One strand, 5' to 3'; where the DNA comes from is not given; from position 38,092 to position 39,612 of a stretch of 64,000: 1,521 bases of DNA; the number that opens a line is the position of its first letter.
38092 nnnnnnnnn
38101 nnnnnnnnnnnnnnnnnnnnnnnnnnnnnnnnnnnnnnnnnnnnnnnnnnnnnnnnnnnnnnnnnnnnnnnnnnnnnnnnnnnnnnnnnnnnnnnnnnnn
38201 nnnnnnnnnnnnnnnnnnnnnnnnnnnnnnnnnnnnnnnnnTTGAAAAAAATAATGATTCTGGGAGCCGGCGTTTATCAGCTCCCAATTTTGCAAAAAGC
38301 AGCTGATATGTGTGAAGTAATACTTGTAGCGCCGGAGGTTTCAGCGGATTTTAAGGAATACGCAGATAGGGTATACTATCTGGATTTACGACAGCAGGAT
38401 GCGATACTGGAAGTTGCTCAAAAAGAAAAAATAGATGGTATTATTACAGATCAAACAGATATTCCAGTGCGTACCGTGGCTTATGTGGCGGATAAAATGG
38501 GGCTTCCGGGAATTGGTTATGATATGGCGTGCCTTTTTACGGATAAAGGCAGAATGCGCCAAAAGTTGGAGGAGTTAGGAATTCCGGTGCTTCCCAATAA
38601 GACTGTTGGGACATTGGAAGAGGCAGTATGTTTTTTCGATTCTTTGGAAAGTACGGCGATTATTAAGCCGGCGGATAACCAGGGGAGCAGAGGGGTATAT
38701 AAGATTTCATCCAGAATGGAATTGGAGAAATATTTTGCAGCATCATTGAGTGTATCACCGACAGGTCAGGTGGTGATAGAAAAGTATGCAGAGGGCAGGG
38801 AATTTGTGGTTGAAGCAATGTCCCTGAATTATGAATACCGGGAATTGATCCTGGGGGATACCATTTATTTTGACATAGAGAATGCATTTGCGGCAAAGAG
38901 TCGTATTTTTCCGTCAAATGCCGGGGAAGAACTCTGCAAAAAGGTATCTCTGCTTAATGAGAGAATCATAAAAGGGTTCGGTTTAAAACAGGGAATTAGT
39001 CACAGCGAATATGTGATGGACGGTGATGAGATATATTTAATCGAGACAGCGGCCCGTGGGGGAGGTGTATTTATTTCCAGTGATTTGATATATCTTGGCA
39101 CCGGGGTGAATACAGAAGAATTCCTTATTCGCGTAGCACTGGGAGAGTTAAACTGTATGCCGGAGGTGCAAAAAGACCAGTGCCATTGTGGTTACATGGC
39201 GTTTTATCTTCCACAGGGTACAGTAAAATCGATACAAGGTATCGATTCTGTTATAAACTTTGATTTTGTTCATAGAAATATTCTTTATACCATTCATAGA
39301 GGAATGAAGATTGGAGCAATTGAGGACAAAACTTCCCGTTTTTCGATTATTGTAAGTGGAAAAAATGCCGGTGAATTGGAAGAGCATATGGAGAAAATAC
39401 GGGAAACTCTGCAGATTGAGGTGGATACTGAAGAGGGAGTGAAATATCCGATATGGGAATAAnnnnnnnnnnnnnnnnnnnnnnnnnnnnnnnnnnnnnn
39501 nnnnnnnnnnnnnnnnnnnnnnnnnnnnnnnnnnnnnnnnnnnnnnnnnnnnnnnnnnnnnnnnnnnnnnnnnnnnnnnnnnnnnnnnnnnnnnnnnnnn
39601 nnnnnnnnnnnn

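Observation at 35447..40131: Arn-like lipid-linked aminosugar module extended with a NeuD-type acetyltransferase and an ATP-grasp ligase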

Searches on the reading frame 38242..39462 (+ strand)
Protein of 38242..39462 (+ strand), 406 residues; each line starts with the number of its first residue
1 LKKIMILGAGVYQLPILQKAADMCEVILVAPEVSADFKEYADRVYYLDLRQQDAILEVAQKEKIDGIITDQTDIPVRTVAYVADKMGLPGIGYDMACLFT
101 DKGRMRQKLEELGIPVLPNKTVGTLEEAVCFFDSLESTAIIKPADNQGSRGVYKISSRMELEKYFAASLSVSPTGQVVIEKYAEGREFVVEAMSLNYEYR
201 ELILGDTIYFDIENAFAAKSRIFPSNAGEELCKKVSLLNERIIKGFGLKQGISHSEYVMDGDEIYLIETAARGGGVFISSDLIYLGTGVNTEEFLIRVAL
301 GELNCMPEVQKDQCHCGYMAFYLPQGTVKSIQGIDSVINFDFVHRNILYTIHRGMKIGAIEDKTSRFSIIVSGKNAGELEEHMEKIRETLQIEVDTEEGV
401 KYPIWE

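Call 4: search_protein_families(library=pfam, proteins=[window:38242-39462:+], max_evalue=0.01)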
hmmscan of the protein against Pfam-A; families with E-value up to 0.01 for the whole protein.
window:38242-39462:+ (406 aa): 6 families
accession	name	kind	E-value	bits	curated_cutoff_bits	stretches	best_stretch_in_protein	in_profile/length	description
PF13535.11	ATP-grasp_4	-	5.9e-11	42.7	27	1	139-277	5-157/160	ATP-grasp domain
PF07478.18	Dala_Dala_lig_C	-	4e-06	26.9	24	1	135-268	35-171/204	D-ala D-ala ligase C-terminus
PF02786.22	CPSase_L_D2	-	4.3e-06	26.8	19.8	1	101-185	1-91/211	Carbamoyl-phosphate synthase L chain, ATP binding domain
PF01071.24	GARS_A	-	6.2e-06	26.6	27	1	101-202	2-108/194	Phosphoribosylglycinamide synthetase, ATP-grasp (A) domain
PF02655.19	ATP-grasp_3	-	0.00012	22.7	23.2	1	101-272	3-156/160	ATP-grasp domain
PF18603.7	LAL_C2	-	0.0021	18.8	29.4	1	321-394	3-77/78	L-amino acid ligase C-terminal domain 2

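Call 5: search_protein_families(library=ncbifam, proteins=[window:38242-39462:+], max_evalue=0.01)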
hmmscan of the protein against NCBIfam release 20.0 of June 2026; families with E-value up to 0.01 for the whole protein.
window:38242-39462:+ (406 aa): 26 families (the best 25 are shown)
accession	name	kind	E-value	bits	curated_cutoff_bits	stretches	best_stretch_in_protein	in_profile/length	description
NF002563.0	PRK02186.1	subfamily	2.3e-23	82.4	625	1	45-398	51-400/890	argininosuccinate lyase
TIGR01369.1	CPSaseII_lrg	equivalog_domain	5.9e-17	60.6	1027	1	18-337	585-903/1052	carbamoyl-phosphate synthase (glutamine-hydrolyzing) large subunit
NF005543.0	PRK07206.1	subfamily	6.5e-15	54.7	302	1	76-309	82-323/416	hypothetical protein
NF002527.0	PRK01966.1-3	equivalog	4.8e-13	49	310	1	98-269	115-294/332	D-alanine--D-alanine ligase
NF003671.0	PRK05294.1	equivalog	5e-13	47.6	599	1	27-273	591-838/1058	carbamoyl-phosphate synthase large subunit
NF053745.1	AAntcapLigBacD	equivalog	5.9e-13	48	850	1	53-276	89-331/471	alanine--anticapsin ligase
TIGR03909.1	pyrrolys_PylC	equivalog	1.5e-11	43.7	248.3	1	17-303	17-281/374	3-methylornithine--L-lysine ligase PylC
NF002378.0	PRK01372.1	subfamily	7.8e-11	41.2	243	1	97-270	96-268/305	D-alanine--D-alanine ligase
NF053643.1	Ddl_archaea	equivalog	1.4e-10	40.7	500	1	3-340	2-333/367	putative pseudomurein biosynthesis ATP-grasp protein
TIGR00877.1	purD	equivalog_domain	8.3e-10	38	288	1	3-199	2-207/425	phosphoribosylamine--glycine ligase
TIGR01205.1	D_ala_D_alaTIGR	subfamily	8.9e-10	38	245.65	1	95-268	100-282/318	D-alanine--D-alanine ligase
TIGR02068.2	cya_phycin_syn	equivalog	3.8e-09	35.1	850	1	91-189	206-300/862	cyanophycin synthetase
NF010623.0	PRK14016.1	subfamily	1.9e-08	32.9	877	1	100-188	213-300/871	cyanophycin synthetase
NF006766.0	PRK09288.1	equivalog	2.8e-07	29.7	339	1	2-272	13-284/396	formate-dependent phosphoribosylglycinamide formyltransferase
NF004680.0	PRK06019.1-6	equivalog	5.8e-06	25.3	327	1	100-171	115-187/405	5-(carboxyamino)imidazole ribonucleotide synthase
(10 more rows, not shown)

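Call 11: find_encoding_contigs(protein=window:38242-39462:+, flank=10000, max_places=6)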
Protein window:38242-39462:+ (406 aa): 22 contigs read that carry it; 2 places shown.
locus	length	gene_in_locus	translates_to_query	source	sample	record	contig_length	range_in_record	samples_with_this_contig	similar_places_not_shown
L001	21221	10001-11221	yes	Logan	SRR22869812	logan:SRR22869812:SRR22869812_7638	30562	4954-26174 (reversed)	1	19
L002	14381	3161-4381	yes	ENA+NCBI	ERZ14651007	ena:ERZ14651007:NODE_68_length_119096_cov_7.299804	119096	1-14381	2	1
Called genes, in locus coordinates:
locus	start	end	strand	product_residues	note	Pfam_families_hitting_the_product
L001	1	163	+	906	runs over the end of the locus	PF09586:YfhO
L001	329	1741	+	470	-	PF03062:MBOAT, PF13813:MBOAT_2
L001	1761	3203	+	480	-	-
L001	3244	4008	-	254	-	PF00106:adh_short, PF08659:KR, PF13561:adh_short_C2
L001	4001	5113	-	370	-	PF08392:FAE1_CUT1_RppA (weak), PF08545:ACP_syn_III, PF08541:ACP_syn_III_C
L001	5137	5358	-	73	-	PF00550:PP-binding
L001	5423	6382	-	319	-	PF00535:Glycos_transf_2, PF13641:Glyco_tranf_2_3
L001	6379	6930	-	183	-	PF13302:Acetyltransf_3 (weak)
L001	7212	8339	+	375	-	PF00155:Aminotran_1_2, PF01041:DegT_DnrJ_EryC1, PF00266:Aminotran_5 (weak)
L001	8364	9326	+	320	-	PF00535:Glycos_transf_2, PF10111:Glyco_tranf_2_2 (faint), PF13641:Glyco_tranf_2_3 (weak)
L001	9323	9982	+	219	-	PF25087:GMPPB_C (weak), PF00132:Hexapep (faint)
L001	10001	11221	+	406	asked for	PF01071:GARS_A (weak), PF02786:CPSase_L_D2 (faint), PF07478:Dala_Dala_lig_C (weak), PF13535:ATP-grasp_4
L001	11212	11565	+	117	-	PF00892:EamA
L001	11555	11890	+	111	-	-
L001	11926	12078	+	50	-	-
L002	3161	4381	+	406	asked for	PF01071:GARS_A (weak), PF02786:CPSase_L_D2 (faint), PF07478:Dala_Dala_lig_C (weak), PF13535:ATP-grasp_4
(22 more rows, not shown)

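Call 12: find_homologous_proteins(query=window:38242-39462:+, max_evalue=0.00001)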
Query window:38242-39462:+ (406 aa): 1200 proteins with E <= 0.00001 among 8000 candidates; the best 120 are listed.
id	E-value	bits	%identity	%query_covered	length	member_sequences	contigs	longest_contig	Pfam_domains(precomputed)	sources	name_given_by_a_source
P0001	7.7e-267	902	100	100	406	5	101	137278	PF13535.12,PF02786.23,PF01071.25,PF07478.19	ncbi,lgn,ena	-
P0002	1.1e-238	810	89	100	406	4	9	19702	PF13535.12,PF02786.23,PF01071.25,PF07478.19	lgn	-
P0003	6.5e-237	804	88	100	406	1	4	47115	PF13535.12,PF02786.23,PF01071.25,PF07478.19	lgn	-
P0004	9.4e-237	803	88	100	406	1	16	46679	PF13535.12,PF02786.23,PF01071.25,PF07478.19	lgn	-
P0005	3.5e-236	802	88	100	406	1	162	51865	PF13535.12,PF02786.23,PF01071.25,PF07478.19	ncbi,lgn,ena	-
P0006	1.1e-235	800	88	100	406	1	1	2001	PF13535.12,PF02786.23,PF01071.25,PF07478.19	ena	-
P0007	1.2e-235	800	89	100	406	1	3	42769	PF13535.12,PF02786.23,PF01071.25,PF18603.8,PF07478.19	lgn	-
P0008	2.0e-235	799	88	100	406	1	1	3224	PF13535.12,PF02786.23,PF01071.25,PF07478.19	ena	-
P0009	6.4e-235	797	88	100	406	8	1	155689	PF13535.12,PF02786.23,PF01071.25,PF07478.19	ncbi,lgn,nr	ncbi:MAG: ATP-grasp domain-containing protein [Eubacterium sp.]|nr:ATP-grasp domain-containing prote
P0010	1.3e-234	796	88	100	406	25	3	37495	PF13535.12,PF02786.23,PF01071.25,PF07478.19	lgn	-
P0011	6.2e-234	794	87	100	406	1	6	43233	PF13535.12,PF02786.23,PF01071.25,PF07478.19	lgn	-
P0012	1.1e-225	767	84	100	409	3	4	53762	PF13535.12,PF02786.23,PF01071.25,PF07478.19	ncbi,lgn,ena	-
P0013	3.4e-223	759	83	100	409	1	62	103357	PF13535.12,PF02786.23,PF01071.25,PF07478.19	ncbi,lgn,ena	-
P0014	4.8e-223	758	83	100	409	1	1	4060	PF13535.12,PF02786.23,PF01071.25,PF07478.19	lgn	-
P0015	6.5e-215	731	88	92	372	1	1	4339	PF13535.12,PF02786.23,PF01071.25,PF07478.19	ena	-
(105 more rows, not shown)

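Call 13: search_solved_structures(query=window:38242-39462:+, max_evalue=0.001, show_alignments=1)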
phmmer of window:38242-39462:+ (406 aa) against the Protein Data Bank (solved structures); distinct sequences matched with E-value up to 0.001: 14.
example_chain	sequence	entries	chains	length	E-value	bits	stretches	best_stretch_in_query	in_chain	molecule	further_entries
4dim_A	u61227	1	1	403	7.6e-21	77.8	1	2-305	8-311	Phosphoribosylglycinamide synthetase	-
1bxr_A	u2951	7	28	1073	9.2e-15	57.8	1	30-301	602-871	CARBAMOYL-PHOSPHATE SYNTHASE | CARBAMOYL PHOSPHATE SYNTHETASE: LARGE SUBUNIT | CARBAMOYL PHOSPHATE SYNTHETASE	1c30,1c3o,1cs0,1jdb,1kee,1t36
1ce8_A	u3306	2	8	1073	1.1e-14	57.5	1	30-301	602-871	PROTEIN (CARBAMOYL-PHOSPHATE SYNTHASE) | carbamoyl phosphate synthetase large chain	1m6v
1a9x_A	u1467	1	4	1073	1.5e-13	53.7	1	30-301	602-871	CARBAMOYL PHOSPHATE SYNTHETASE (LARGE CHAIN)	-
3vot_A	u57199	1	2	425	1.3e-12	50.6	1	61-357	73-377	L-amino acid ligase, BL00235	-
5dot_A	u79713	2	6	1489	2.2e-12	49.9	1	25-302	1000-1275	Carbamoyl-phosphate synthase [ammonia], mitochondrial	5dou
6uel_A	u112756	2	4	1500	2.3e-12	49.9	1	25-302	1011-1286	Carbamoyl-phosphate synthase [ammonia], mitochondrial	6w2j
3wo1_A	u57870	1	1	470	1.4e-10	43.9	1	53-280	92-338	Alanine-anticapsin ligase BacD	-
3wnz_A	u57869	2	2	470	2.8e-10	43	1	53-277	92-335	Alanine-anticapsin ligase BacD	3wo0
3vmm_A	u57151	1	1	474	2.9e-10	43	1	53-277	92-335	Alanine-anticapsin ligase BacD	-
4wd3_A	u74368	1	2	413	1.9e-08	36.9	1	37-299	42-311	L-amino acid ligase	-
2dzd_A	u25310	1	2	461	4.2e-06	29.2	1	94-272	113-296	pyruvate carboxylase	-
2yrw_A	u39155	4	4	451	0.00071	21.9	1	4-192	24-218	Phosphoribosylglycinamide synthetase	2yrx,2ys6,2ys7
5h80_A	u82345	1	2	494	0.00092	21.5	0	86-165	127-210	Carboxylase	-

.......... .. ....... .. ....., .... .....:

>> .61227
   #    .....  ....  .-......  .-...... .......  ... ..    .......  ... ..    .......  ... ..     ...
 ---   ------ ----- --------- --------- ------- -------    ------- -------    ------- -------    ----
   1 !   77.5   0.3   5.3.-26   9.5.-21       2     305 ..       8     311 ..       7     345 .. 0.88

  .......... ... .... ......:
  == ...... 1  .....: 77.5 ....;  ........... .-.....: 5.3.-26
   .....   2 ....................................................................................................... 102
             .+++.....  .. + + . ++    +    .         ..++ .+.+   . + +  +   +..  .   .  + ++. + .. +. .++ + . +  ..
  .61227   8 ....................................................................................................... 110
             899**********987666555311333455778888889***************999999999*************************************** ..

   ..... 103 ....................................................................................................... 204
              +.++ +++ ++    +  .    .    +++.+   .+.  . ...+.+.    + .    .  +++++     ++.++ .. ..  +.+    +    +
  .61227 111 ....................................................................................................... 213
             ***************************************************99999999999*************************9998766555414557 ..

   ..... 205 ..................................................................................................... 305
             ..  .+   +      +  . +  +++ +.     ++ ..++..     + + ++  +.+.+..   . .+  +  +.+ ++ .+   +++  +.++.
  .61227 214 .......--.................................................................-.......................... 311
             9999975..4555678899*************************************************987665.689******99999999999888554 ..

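Call 17: find_related_loci(query=A1, collection=genome_contigs, flank=10000)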
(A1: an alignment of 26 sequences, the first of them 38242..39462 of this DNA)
Query A1 (406 aa) in genome_contigs; peptide patterns used: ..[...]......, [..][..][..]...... (x = any residue, [..] = any of these).
125 stretches matched a pattern; 106 encode a relative of the query (tblastn E <= 1e-3); the best 80 are kept; 80 distinct loci.
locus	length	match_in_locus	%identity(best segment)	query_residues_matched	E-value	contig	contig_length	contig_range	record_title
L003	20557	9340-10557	94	1-406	0e+0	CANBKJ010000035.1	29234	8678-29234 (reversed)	MAG TPA_asm: uncultured Lachnoclostridium sp. isolate SRR14862902_bin.27_metawrap_v1.3_MAG genome assembly, contig: NODE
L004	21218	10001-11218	88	1-406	0e+0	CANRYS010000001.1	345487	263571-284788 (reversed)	MAG TPA_asm: uncultured Roseburia sp. isolate SRR15730540_bin.18_metawrap_v1.3_MAG genome assembly, contig: NODE.8_lengt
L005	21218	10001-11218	88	1-406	0e+0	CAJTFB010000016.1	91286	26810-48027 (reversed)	Eubacteriaceae bacterium isolate C22_46_EX_BP genome assembly, contig: MGBC000156.16, whole genome shotgun sequence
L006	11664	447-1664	84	1-406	0e+0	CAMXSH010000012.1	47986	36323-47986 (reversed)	MAG TPA_asm: uncultured Roseburia sp. isolate SRR14920956_bin.35_metawrap_v1.3_MAG genome assembly, contig: NODE.444_len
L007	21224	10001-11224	63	1-405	2e-166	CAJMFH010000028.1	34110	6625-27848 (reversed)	MAG TPA_asm: uncultured Lachnoclostridium sp. isolate SRR5580260-bin.56 genome assembly, contig: NODE_1452_length_34110_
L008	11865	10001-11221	57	1-406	4e-151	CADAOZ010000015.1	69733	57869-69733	MAG: uncultured Lachnospiraceae bacterium isolate RUG13495 genome assembly, contig: RUG13495_asm_15, whole genome shotgu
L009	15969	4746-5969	63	1-405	2e-167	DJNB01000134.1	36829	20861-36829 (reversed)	MAG TPA_asm: Lachnoclostridium sp. UBA6475 UBA6475_contig_17036, whole genome shotgun sequence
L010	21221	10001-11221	54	1-406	4e-149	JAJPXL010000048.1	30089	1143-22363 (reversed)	MAG: Clostridiales bacterium isolate AH.12_3 NODE_236_length_30089_cov_11.231538, whole genome shotgun sequence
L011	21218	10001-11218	55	1-405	3e-148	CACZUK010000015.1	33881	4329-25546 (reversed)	MAG: Ruminococcaceae bacterium isolate RUG12962 genome assembly, contig: RUG12962_asm_15, whole genome shotgun sequence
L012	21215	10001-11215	56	1-405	8e-148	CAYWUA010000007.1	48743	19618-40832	MAG TPA_asm: uncultured Oscillospiraceae bacterium isolate SRP141132_co3_355 genome assembly, contig: NODE_361_length_48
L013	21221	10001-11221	57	1-406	2e-147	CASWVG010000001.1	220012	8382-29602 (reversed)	MAG: uncultured Lachnospiraceae bacterium isolate extra-ERR2136575.16_1677762971 genome assembly, contig: NODE_4_length_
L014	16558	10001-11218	56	1-405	8e-147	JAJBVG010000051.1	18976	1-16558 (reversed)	MAG: Clostridiales bacterium isolate U_127109 U_127109=NODE_361_length_18976_cov_32.951958, whole genome shotgun sequenc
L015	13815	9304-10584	54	2-406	2e-146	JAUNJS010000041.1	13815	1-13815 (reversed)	MAG: Eubacteriales bacterium isolate S2M_St_27 NODE_435_length_13815_cov_10.938663, whole genome shotgun sequence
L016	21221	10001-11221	56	1-406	1e-146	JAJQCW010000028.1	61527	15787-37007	MAG: Clostridiales bacterium isolate C.9_6 NODE_47_length_61527_cov_20.580313, whole genome shotgun sequence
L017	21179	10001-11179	58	2-394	3e-146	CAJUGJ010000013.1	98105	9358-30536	MAG TPA_asm: uncultured Lachnospiraceae bacterium isolate MGBC140009 genome assembly, contig: MGBC140009.13, whole genom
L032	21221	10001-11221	52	1-406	2e-137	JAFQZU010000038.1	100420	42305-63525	MAG: Lachnospiraceae bacterium isolate RGIG2300 Goat_Duodenum.Co__c1505016, whole genome shotgun sequence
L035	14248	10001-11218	51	2-406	9e-136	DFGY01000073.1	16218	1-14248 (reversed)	MAG TPA_asm: Firmicutes bacterium UBA3738 UBA3738_contig_8796, whole genome shotgun sequence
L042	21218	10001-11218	52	1-405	2e-134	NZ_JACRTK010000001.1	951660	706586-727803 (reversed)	Wansuia hejianensis strain NSJ-26 N47_ctg001, whole genome shotgun sequence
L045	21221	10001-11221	50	1-406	7e-134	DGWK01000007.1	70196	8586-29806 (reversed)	MAG TPA_asm: Lachnospiraceae bacterium UBA4260 UBA4260_contig_4794, whole genome shotgun sequence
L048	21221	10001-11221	49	1-406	1e-132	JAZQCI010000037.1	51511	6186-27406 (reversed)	MAG: Lachnospiraceae bacterium isolate T1900044638_TS20190104.MAGScoT_cleanbin_000031 SGB_1210_k141_1322704, whole genom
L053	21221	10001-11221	50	2-406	2e-131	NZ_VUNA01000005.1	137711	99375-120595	Mogibacterium kristiansenii strain WCA-MUC-591-APC-4B seq5, whole genome shotgun sequence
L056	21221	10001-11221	51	2-406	2e-130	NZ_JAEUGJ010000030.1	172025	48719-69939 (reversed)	MAG: Mogibacterium sp. isolate 18NH NODE_4_length_172025_cov_8.901169, whole genome shotgun sequence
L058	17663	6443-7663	50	1-406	2e-128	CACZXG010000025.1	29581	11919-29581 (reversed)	MAG: uncultured Lachnospiraceae bacterium isolate RUG13037 genome assembly, contig: RUG13037_asm_25, whole genome shotgu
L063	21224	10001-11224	63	1-405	1e-170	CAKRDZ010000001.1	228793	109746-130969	MAG: uncultured Eubacterium sp. isolate REFINED_METABAT215_TOP10_CONTIGS_1500_ASSEMBLY_K77_MERGED__Hadza_MoBio_hadza-A-D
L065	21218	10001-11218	47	3-406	2e-121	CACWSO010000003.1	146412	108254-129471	MAG: uncultured Clostridiales bacterium isolate RUG10876 genome assembly, contig: RUG10876_asm_3, whole genome shotgun s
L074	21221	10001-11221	44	1-405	4e-114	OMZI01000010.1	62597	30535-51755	uncultured Clostridiales bacterium isolate RUG099 genome assembly, contig: scaffold_504, whole genome shotgun sequence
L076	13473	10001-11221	51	1-406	2e-128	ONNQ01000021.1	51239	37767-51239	uncultured Lachnospiraceae bacterium isolate RUG477 genome assembly, contig: scaffold_391, whole genome shotgun sequence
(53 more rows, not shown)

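Call 24: search_solved_structures(query=A1, max_evalue=0.001)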
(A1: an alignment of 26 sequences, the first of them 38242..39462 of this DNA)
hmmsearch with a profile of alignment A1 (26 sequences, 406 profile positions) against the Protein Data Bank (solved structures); distinct sequences matched with E-value up to 0.001: 75 (the best 60 are shown).
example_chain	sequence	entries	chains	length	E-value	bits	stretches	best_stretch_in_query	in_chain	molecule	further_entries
4dim_A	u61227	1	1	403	6.5e-32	114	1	2-313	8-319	Phosphoribosylglycinamide synthetase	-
3vot_A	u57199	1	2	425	5.7e-21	78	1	80-348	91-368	L-amino acid ligase, BL00235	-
3wo1_A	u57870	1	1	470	1.8e-20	76.4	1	53-308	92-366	Alanine-anticapsin ligase BacD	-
3wnz_A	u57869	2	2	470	2.9e-20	75.7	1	53-308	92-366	Alanine-anticapsin ligase BacD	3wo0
3vmm_A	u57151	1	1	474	3e-20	75.6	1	53-308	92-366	Alanine-anticapsin ligase BacD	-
1bxr_A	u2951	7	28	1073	6.9e-18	67.8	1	42-272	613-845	CARBAMOYL-PHOSPHATE SYNTHASE | CARBAMOYL PHOSPHATE SYNTHETASE: LARGE SUBUNIT | CARBAMOYL PHOSPHATE SYNTHETASE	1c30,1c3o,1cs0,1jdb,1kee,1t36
1ce8_A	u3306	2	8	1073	8.6e-18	67.5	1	42-272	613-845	PROTEIN (CARBAMOYL-PHOSPHATE SYNTHASE) | carbamoyl phosphate synthetase large chain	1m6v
1a9x_A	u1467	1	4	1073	1.7e-16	63.2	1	42-272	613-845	CARBAMOYL PHOSPHATE SYNTHETASE (LARGE CHAIN)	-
5dot_A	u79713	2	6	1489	1.6e-14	56.8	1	42-274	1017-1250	Carbamoyl-phosphate synthase [ammonia], mitochondrial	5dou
6uel_A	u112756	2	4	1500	1.6e-14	56.8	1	42-274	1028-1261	Carbamoyl-phosphate synthase [ammonia], mitochondrial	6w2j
4wd3_A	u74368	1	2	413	1.5e-13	53.5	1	41-342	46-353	L-amino acid ligase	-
2dzd_A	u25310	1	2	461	7e-11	44.8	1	93-272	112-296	pyruvate carboxylase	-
1ulz_A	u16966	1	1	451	6.8e-09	38.2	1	85-202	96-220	pyruvate carboxylase n-terminal domain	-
8fff_A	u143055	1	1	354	9.1e-09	37.8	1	90-274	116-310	D-alanine--D-alanine ligase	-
2i80_A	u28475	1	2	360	9.4e-09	37.8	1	90-274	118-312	D-alanine-D-alanine ligase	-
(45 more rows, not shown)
